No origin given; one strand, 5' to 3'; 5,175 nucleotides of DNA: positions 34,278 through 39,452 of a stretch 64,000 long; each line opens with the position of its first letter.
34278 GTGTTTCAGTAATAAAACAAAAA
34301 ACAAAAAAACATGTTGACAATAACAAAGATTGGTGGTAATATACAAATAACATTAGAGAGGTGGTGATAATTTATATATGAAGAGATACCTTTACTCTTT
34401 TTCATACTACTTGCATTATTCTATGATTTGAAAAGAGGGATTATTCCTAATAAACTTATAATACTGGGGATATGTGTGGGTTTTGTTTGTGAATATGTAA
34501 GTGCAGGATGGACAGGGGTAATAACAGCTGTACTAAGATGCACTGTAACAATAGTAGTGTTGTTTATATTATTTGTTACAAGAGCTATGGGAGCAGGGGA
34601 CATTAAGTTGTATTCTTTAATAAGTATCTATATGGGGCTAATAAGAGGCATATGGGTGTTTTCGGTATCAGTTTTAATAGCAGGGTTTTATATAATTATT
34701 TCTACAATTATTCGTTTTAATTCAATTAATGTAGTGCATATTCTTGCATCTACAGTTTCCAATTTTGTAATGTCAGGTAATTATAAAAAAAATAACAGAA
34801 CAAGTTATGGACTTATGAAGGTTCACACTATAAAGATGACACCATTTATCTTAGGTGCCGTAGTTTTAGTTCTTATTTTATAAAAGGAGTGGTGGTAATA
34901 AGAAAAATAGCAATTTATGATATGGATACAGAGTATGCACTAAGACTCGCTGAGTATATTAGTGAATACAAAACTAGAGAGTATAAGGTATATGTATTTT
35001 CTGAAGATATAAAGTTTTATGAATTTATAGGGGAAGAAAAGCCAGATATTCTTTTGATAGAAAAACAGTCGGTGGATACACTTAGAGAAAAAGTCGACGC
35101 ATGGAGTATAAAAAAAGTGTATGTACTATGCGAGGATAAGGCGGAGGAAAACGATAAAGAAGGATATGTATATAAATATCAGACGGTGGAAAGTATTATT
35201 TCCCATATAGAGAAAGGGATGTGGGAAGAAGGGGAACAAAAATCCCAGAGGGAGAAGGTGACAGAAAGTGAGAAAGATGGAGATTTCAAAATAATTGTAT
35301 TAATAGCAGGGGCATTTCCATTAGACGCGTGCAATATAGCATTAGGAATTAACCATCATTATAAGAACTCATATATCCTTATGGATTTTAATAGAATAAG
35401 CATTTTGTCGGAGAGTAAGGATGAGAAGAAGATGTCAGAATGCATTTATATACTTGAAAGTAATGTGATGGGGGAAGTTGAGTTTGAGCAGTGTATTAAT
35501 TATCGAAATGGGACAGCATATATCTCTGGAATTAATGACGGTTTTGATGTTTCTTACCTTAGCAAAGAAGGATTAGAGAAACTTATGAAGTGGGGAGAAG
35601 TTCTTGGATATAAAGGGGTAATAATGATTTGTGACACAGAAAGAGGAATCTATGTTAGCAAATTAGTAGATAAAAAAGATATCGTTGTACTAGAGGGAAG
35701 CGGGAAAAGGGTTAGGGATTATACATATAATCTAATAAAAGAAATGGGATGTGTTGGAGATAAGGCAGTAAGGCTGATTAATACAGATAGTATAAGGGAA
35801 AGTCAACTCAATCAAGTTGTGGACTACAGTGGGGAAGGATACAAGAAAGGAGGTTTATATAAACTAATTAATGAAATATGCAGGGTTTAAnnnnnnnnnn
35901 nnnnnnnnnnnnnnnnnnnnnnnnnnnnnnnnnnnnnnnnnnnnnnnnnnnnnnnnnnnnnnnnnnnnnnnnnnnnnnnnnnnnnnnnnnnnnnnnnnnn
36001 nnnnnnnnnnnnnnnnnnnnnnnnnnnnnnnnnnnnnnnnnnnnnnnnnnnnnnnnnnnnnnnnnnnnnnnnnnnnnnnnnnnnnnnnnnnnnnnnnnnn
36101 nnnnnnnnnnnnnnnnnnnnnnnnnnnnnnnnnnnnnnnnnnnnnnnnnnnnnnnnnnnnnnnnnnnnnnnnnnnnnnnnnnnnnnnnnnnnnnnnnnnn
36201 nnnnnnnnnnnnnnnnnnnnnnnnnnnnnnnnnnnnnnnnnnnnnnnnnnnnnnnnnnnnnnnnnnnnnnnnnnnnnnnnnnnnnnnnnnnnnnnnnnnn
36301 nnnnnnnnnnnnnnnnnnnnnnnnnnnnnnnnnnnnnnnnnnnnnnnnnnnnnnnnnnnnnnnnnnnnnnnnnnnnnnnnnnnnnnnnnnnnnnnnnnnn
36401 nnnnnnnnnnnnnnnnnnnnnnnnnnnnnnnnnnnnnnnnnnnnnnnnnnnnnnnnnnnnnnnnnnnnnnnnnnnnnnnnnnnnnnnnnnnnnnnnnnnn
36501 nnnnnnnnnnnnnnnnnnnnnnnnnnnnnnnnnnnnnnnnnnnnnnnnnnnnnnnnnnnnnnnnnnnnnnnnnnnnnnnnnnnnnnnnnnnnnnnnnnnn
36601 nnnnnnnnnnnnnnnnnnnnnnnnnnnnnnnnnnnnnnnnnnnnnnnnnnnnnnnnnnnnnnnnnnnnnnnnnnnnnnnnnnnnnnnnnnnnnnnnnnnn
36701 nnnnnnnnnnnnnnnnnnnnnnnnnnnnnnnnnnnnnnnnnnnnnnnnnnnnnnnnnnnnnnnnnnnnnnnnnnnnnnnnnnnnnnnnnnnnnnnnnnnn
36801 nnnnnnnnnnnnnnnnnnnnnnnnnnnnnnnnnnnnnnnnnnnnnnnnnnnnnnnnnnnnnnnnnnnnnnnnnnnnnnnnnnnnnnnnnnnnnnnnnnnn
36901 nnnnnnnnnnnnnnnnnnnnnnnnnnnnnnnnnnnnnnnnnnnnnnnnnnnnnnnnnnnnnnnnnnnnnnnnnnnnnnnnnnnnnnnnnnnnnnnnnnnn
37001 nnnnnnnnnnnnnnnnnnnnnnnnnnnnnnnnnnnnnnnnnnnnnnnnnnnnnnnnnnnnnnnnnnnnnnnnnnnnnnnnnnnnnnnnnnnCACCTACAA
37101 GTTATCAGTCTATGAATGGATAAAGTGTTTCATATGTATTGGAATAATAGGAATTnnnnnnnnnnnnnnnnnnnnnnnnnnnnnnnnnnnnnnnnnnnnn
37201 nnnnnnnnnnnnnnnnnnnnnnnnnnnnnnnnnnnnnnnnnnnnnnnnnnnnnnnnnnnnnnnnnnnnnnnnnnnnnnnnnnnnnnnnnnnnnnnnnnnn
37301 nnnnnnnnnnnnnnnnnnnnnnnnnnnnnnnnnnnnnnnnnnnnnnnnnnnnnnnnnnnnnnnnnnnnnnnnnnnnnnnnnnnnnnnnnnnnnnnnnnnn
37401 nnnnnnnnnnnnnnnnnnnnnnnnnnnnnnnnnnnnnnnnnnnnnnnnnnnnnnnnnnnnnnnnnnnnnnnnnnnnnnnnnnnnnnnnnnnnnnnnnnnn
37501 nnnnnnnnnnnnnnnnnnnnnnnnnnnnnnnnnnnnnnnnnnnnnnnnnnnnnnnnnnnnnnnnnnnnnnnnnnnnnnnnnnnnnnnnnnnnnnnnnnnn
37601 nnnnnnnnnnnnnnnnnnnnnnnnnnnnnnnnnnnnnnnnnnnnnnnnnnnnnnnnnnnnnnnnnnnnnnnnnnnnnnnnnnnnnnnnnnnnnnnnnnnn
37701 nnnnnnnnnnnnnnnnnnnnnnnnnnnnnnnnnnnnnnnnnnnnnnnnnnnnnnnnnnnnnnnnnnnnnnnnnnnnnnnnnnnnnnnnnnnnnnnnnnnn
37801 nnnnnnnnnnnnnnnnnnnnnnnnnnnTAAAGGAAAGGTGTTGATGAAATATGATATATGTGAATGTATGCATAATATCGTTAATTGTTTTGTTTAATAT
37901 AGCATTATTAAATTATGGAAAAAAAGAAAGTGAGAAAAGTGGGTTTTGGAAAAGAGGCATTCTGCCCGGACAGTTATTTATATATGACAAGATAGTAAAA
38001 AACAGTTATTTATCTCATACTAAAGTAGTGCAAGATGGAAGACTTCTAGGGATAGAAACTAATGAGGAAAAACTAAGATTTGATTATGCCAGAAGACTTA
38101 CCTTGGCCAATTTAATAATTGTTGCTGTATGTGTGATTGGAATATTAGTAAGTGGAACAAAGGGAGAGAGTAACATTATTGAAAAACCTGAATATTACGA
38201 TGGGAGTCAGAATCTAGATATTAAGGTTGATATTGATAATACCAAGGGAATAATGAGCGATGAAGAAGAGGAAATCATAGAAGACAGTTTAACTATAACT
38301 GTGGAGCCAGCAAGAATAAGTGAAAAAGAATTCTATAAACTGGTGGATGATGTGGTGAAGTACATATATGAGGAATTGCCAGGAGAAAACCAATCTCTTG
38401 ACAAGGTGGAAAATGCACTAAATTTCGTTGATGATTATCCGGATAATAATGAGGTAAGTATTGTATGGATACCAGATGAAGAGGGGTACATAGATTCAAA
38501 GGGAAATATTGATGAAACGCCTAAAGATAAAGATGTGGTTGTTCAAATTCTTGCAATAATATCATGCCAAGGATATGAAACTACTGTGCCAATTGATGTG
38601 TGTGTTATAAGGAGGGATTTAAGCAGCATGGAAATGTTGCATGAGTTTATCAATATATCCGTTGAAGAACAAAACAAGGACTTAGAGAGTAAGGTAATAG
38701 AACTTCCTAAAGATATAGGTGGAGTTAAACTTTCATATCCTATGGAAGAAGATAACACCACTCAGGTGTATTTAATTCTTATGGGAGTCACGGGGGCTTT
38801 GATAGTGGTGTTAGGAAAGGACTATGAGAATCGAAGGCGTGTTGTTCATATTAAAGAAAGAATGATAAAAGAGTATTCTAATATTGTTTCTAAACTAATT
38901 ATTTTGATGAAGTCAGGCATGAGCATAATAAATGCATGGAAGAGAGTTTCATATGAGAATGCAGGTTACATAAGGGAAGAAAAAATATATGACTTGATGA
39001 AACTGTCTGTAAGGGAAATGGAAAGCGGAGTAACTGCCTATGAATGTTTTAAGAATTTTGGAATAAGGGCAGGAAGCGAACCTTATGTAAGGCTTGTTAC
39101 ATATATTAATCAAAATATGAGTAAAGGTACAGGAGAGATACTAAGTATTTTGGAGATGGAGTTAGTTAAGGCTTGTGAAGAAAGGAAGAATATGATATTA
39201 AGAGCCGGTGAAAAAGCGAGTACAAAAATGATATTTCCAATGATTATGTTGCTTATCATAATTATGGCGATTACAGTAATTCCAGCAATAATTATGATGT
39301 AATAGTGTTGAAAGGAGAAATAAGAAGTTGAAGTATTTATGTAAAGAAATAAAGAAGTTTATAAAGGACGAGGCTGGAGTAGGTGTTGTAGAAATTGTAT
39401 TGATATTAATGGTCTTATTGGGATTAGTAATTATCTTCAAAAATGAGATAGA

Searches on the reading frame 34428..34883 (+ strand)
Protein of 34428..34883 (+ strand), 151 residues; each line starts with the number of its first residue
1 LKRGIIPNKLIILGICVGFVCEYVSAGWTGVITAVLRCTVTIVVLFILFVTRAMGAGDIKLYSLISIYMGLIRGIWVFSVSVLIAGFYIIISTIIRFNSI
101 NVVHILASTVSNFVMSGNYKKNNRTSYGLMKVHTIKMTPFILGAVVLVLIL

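Call 47: search_protein_families(library=pfam, proteins=[window:34428-34883:+], max_evalue=0.00001)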
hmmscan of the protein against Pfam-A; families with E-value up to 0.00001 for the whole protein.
window:34428-34883:+ (151 aa): 1 family
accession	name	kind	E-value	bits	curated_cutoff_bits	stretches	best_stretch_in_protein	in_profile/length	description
PF01478.23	Peptidase_A24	-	2.6e-09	37.9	26.5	1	2-90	16-104/104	Type IV leader peptidase family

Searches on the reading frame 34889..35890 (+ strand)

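Call 8: search_protein_families(library=pfam, proteins=[window:34889-35890:+], max_evalue=0.01)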
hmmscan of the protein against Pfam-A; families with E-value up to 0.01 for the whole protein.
window:34889-35890:+ (333 aa): 1 family
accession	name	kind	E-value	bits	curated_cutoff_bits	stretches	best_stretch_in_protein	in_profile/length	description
PF19025.5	DUF5751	-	0.0017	18.6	27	1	192-262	32-101/116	Family of unknown function (DUF5751)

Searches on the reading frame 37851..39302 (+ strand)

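Call 8: search_protein_families(library=pfam, proteins=[window:37851-39302:+], max_evalue=0.01)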
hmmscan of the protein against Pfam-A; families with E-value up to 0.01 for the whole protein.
window:37851-39302:+ (483 aa): 3 families
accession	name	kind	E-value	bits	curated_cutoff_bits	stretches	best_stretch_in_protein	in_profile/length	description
PF00482.28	T2SSF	-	0.00023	21.6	25.2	1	348-478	4-125/125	Type II secretion system (T2SS), protein F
PF20578.4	aBig_2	-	0.00045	20.4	27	1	182-254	17-88/89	Atrophied bacterial Ig domain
PF01010.25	Proton_antipo_C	-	0.0025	17.9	26.8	0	292-348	88-144/243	NADH-dehyrogenase subunit F, TMs, (complex I) C-terminus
